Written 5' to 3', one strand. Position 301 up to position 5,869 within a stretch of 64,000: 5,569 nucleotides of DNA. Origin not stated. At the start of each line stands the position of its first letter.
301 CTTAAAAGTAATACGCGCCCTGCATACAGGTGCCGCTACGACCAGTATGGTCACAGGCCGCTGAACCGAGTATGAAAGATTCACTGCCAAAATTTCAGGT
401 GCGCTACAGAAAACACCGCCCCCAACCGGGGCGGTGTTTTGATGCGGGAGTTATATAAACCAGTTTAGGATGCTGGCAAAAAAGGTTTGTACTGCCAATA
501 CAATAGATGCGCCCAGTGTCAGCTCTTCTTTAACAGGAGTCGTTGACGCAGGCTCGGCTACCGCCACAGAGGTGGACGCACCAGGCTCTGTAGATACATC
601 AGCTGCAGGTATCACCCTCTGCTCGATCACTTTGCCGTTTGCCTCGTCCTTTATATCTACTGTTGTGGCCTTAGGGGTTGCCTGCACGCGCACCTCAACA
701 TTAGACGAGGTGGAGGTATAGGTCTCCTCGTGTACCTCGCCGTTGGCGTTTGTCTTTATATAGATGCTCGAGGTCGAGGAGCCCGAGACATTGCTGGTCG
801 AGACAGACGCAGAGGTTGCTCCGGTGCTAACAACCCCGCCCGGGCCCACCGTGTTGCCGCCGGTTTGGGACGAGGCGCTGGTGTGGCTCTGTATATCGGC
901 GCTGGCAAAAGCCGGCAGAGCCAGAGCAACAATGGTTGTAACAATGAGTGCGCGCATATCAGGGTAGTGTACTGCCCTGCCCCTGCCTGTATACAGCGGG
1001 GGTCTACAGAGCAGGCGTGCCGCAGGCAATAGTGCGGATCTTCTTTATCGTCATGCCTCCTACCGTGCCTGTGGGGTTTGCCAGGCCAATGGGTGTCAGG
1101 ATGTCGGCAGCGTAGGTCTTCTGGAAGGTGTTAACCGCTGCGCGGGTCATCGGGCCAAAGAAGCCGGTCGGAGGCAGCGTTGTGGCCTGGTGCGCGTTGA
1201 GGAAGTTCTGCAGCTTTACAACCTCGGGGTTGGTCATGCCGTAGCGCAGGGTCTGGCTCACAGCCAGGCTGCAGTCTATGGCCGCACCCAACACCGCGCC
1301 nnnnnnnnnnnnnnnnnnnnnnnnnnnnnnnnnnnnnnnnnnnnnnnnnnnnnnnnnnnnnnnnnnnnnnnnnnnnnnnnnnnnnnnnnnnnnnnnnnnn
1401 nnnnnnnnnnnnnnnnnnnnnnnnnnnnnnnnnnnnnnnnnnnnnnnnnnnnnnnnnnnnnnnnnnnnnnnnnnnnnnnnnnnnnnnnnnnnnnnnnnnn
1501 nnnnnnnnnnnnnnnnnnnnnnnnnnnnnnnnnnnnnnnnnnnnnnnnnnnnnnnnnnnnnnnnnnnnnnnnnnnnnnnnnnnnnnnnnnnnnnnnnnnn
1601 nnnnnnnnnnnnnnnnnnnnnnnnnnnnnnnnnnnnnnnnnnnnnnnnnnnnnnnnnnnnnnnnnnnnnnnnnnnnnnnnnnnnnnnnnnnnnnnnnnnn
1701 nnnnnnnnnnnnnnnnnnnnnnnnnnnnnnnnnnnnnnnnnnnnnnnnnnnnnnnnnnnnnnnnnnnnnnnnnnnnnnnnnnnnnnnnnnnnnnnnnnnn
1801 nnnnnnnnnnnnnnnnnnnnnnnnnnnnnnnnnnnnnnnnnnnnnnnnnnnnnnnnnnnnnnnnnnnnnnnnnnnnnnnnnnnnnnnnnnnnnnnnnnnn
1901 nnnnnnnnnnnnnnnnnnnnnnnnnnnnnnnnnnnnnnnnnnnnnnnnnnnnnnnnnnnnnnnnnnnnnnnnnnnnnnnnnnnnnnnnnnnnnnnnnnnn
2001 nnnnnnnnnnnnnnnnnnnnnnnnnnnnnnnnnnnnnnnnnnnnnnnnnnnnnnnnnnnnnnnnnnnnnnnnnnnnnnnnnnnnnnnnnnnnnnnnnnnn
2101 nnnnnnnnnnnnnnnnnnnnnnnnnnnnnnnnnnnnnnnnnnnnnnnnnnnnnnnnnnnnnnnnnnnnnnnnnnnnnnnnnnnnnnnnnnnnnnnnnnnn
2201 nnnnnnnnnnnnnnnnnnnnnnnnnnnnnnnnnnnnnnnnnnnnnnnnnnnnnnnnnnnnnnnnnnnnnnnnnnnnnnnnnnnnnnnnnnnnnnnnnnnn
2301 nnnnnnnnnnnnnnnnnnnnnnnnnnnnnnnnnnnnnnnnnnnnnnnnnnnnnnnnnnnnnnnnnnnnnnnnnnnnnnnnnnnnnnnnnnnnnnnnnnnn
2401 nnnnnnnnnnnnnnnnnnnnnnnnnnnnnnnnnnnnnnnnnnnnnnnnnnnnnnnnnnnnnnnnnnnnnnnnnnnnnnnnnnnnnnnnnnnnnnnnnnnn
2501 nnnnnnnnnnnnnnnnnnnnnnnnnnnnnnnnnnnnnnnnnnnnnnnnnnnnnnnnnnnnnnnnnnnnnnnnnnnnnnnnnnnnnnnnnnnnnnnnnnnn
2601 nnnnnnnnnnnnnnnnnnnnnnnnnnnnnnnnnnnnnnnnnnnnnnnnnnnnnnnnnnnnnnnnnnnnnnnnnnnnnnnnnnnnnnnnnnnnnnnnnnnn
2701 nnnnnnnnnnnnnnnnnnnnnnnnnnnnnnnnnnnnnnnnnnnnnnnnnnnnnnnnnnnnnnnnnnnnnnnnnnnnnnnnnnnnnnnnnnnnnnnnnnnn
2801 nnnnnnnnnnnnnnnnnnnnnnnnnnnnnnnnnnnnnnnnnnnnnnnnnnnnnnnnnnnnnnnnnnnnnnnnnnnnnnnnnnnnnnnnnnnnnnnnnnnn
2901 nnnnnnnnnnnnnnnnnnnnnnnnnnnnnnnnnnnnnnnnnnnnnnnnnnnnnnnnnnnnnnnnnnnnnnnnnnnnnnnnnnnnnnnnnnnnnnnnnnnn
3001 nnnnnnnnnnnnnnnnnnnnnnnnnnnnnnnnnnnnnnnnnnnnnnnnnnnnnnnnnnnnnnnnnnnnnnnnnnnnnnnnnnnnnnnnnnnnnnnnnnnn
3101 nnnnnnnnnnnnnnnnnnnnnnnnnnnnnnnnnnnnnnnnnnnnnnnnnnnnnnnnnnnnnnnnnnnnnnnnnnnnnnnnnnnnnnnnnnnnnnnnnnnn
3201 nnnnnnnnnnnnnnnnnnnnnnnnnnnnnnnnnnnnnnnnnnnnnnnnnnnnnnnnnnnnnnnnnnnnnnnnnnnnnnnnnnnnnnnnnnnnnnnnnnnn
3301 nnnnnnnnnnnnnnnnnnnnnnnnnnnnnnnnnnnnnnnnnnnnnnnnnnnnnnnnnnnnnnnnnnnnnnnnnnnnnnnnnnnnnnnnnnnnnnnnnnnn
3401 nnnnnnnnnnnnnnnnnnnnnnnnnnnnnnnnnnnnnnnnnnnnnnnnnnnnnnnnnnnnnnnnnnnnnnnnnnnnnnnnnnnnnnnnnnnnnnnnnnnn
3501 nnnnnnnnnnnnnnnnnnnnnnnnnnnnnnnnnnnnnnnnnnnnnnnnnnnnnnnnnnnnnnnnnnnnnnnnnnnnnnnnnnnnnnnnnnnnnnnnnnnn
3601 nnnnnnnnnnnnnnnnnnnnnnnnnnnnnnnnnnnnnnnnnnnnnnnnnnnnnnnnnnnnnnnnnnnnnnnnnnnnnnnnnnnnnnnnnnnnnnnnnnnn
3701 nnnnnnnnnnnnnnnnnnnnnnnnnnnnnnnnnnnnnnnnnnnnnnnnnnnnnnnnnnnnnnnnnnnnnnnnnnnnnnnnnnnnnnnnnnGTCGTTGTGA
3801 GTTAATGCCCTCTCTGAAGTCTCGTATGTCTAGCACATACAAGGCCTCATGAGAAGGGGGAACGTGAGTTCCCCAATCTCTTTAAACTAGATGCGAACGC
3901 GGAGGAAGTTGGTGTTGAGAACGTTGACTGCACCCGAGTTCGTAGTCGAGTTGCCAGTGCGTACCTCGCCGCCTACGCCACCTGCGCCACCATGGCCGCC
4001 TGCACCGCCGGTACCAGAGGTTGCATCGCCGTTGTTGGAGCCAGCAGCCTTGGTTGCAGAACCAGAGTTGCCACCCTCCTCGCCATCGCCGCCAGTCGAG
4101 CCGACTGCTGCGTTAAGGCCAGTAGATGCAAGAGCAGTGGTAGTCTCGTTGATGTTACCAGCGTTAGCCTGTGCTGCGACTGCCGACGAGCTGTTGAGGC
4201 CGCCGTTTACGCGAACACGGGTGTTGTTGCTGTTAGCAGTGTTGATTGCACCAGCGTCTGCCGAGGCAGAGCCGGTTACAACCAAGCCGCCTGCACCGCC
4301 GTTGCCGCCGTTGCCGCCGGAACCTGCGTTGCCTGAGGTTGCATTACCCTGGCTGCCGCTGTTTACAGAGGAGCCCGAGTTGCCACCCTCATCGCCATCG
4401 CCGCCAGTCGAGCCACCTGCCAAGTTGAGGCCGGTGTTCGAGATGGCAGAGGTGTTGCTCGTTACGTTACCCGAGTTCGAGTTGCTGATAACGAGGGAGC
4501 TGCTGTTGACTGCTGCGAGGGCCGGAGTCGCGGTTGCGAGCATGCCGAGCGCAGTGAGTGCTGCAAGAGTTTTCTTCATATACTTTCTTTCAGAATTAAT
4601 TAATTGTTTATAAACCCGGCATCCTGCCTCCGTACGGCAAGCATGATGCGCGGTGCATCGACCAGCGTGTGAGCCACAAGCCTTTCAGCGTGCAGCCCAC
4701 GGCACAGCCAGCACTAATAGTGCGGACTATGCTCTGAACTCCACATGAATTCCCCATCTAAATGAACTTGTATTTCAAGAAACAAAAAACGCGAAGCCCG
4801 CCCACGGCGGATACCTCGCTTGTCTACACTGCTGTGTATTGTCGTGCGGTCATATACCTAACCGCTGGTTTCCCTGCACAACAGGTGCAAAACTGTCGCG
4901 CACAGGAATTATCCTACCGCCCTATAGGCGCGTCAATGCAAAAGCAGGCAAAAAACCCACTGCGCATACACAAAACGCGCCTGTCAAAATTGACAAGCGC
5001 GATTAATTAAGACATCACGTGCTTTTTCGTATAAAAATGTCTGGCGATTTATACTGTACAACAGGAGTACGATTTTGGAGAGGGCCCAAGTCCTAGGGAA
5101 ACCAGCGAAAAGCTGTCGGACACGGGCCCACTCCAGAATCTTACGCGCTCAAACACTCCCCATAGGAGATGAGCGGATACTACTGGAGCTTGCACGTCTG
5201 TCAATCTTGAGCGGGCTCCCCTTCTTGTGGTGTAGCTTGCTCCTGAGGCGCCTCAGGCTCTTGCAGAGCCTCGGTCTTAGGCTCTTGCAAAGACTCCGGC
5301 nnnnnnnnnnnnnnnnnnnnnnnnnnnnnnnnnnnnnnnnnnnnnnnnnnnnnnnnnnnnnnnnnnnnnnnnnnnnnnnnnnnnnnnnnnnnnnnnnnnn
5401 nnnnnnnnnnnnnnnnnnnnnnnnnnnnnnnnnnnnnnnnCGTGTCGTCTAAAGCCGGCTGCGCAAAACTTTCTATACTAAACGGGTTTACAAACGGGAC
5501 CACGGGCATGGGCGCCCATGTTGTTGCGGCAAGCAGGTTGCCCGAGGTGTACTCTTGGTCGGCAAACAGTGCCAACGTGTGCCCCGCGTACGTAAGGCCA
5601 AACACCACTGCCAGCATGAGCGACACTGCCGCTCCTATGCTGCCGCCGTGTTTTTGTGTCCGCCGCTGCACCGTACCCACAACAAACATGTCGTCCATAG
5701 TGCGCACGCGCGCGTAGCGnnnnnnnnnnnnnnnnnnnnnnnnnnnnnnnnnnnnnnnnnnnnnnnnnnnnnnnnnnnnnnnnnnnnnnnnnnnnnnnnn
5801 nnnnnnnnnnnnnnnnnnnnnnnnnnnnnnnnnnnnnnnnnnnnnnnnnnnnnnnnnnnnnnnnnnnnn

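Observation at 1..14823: A 15-kb cell-surface island in which every gene product is secreted or membrane-anchored, with shared modular C-terminal peptidoglycan-binding-like domains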

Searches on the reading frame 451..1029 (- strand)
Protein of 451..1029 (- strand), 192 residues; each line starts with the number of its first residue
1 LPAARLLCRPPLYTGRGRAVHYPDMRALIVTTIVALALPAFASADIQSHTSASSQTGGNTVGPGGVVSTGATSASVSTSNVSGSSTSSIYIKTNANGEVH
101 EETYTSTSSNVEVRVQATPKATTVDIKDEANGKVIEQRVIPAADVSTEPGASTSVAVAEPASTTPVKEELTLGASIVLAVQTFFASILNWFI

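Call 4: search_protein_families(library=pfam, max_evalue=0.01, proteins=[window:451-1029:-])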
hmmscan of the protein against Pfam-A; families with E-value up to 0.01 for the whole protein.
window:451-1029:- (192 aa): 0 families

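Call 5: search_protein_families(library=ncbifam, max_evalue=0.01, proteins=[window:451-1029:-])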
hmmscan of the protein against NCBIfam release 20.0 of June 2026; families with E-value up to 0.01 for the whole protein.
window:451-1029:- (192 aa): 0 families

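Call 54: search_protein_families(library=pfam, max_evalue=1, proteins=[window:451-957:-])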
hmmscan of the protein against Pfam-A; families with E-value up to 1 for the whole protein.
window:451-957:- (168 aa): 2 families
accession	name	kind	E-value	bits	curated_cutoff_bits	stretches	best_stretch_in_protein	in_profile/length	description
PF20187.3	DUF6550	-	0.021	15.5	27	1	30-142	30-142/190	Family of unknown function (DUF6550)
PF16353.11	LacZ_4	-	0.15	12.8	27.3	1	104-160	21-72/87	Beta-galactosidase, domain 4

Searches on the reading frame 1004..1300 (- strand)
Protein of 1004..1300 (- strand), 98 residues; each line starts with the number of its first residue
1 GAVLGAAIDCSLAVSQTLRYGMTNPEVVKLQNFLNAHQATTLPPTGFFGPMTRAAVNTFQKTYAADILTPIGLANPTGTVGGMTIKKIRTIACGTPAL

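Call 75: search_solved_structures(query=A4, max_evalue=1, show_alignments=1)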
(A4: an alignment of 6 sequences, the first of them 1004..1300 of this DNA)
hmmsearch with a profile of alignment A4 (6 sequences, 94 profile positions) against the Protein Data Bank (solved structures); distinct sequences matched with E-value up to 1: 12.
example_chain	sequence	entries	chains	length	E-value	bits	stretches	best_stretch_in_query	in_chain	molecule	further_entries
1lbu_A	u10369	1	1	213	7.5e-06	29.6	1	13-65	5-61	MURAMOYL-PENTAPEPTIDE CARBOXYPEPTIDASE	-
6tci_A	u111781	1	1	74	0.0011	22.7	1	15-65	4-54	Spore cortex-lytic enzyme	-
7rum_A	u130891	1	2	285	0.0014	22.3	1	17-61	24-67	Endolysin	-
4xxt_A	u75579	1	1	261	0.0025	21.5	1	17-64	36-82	Fusion of predicted Zn-dependent amidase/peptidase (Cell wall hydrolase/DD-carboxypeptidas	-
4fet_B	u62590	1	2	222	0.0035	21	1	15-65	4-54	Spore cortex-lytic enzyme prepeptide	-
5nm7_G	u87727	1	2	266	0.0049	20.6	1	16-63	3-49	Peptidoglycan-binding domain 1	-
5tv7_A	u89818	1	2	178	0.0089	19.8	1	11-64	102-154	Putative peptidoglycan-binding/hydrolysing protein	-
4lpq_A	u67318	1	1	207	0.01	19.6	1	16-62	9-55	ErfK/YbiS/YcfS/YnhG family protein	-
3bkh_A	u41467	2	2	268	0.015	19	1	15-63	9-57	lytic transglycosylase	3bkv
9xps_S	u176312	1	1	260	0.033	17.9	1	17-63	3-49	Endolysin gp144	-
2ju1_A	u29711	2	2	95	0.17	15.7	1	3-59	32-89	Erythronolide synthase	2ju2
8tko_C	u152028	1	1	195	0.79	13.5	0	15-60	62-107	EryAI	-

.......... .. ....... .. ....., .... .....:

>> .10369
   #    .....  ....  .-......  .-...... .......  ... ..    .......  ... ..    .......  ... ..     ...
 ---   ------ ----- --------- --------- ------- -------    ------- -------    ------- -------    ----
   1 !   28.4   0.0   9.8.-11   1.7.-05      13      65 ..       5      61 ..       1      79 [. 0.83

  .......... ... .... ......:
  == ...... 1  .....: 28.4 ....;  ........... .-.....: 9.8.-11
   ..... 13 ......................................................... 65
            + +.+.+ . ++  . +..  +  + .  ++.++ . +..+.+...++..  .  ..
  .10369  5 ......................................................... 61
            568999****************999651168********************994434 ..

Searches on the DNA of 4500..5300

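Call 70: search_rna_families(source=window, start=4500, end=5300, threshold=evalue, max_evalue=1)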
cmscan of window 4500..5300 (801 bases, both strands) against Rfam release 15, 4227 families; matches with E-value up to 1: 3.
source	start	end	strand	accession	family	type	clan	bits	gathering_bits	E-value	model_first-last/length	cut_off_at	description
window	4969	5069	-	RF00021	Spot_42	Gene; sRNA;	-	26.2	80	0.0098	1-115/115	no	Spot 42 RNA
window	5074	5137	-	RF03306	mir-3923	Gene; miRNA;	-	20.5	94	0.5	1-83/83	no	mir-3923 microRNA precursor family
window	4968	5022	-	RF01678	P37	Gene; sRNA;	-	20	50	0.31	1-62/62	no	Pseudomonas sRNA P37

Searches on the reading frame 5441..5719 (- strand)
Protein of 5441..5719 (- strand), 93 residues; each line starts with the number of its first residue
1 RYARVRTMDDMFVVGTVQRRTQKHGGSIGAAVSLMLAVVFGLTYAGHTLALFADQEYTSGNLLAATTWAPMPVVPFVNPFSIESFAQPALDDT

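Call 72: search_protein_representatives(protein=window:5441-5719:-)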
Query: 93 residues. Proteins with E-value up to 0.001 (for the whole library): 5; up to 1e-10: 1; up to 1e-30: 1. The best 5 are listed.
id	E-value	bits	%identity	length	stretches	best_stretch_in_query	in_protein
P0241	2.6e-51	187.1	95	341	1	1-93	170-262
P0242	3.6e-09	52.6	45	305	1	4-82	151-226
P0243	8.6e-06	41.8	45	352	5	15-45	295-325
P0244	2.1e-05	40.6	29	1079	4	34-76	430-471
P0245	2.7e-04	37.0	35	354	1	2-82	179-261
